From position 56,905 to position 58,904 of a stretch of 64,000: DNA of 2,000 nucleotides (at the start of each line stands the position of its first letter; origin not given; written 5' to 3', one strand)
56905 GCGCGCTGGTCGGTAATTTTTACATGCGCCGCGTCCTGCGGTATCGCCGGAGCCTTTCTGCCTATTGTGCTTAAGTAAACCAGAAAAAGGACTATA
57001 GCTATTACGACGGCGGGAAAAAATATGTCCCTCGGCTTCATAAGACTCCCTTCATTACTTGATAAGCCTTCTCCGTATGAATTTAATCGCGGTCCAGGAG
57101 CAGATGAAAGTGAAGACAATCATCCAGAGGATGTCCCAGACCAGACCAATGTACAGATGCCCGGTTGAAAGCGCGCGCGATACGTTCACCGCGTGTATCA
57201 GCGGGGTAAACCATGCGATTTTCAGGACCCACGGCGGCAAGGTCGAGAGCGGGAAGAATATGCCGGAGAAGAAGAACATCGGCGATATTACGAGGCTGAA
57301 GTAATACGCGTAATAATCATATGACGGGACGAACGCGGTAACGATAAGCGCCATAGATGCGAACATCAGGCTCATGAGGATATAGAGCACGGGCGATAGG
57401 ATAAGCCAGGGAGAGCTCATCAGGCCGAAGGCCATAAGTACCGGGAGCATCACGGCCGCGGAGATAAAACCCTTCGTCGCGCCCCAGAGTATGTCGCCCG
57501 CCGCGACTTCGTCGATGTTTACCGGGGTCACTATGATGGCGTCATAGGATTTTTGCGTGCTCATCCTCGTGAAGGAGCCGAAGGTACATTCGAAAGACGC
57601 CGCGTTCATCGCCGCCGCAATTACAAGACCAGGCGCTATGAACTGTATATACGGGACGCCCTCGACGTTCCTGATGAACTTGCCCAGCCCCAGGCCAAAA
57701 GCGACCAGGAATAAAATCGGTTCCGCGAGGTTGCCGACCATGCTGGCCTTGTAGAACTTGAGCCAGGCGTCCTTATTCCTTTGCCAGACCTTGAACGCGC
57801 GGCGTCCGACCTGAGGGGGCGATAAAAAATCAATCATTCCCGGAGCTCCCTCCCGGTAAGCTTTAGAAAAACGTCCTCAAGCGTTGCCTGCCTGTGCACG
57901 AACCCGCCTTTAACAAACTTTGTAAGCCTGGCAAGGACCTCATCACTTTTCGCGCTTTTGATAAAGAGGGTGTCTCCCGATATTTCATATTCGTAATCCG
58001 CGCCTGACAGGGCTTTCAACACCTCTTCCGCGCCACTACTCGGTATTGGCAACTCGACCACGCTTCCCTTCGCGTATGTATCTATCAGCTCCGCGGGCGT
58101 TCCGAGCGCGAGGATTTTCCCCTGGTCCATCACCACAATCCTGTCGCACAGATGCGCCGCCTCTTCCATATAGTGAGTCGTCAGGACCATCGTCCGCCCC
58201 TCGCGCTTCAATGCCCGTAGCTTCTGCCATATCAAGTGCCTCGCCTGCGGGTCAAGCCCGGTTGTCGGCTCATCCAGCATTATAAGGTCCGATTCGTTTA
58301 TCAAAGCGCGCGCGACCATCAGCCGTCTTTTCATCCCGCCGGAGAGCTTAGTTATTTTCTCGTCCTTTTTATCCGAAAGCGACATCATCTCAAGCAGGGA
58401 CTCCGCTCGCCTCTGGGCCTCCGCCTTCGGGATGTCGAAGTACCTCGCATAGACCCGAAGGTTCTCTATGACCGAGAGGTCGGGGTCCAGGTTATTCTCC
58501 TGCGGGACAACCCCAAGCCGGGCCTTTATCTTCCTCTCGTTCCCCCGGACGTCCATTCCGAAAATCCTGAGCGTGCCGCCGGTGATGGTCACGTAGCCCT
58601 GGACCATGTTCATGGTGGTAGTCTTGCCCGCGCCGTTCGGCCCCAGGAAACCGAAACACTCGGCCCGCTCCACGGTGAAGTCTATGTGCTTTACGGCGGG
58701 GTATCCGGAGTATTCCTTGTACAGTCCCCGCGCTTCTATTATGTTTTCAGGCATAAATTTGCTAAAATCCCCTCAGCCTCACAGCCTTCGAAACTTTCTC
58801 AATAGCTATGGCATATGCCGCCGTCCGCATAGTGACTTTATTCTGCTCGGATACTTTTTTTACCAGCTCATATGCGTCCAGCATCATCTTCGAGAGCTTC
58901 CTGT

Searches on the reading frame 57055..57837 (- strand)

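Call 41: search_protein_families(library=pfam, proteins=[window:57055-57837:-], max_evalue=0.00001)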
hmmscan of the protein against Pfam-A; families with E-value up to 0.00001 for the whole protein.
window:57055-57837:- (260 aa): 2 families
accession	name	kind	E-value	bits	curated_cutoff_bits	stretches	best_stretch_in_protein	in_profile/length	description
PF01061.29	ABC2_membrane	-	3.2e-19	69.7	26.9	1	25-222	11-208/211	ABC-2 type transporter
PF12698.13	ABC2_membrane_3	-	3.3e-12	46.6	31.6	1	63-251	160-346/347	ABC-2 family transporter protein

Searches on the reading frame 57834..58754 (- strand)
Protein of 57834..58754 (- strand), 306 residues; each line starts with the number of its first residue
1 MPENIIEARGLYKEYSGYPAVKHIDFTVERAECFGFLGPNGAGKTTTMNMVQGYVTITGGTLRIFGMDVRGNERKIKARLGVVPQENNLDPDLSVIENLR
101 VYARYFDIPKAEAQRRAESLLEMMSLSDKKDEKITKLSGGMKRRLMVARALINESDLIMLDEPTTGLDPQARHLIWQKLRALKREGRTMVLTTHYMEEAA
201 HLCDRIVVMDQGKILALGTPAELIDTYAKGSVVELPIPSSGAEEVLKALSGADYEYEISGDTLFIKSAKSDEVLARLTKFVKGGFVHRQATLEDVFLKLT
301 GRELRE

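Call 41: search_protein_families(library=pfam, proteins=[window:57834-58754:-], max_evalue=0.00001)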
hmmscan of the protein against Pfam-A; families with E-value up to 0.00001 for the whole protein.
window:57834-58754:- (306 aa): 2 families
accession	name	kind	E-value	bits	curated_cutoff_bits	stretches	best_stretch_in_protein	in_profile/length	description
PF00005.33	ABC_tran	-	9.6e-34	117.4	25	1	22-165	2-137/137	ABC transporter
PF13304.12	AAA_21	-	2.7e-09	38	27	1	120-194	221-298/304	AAA domain, putative AbiEii toxin, Type IV TA system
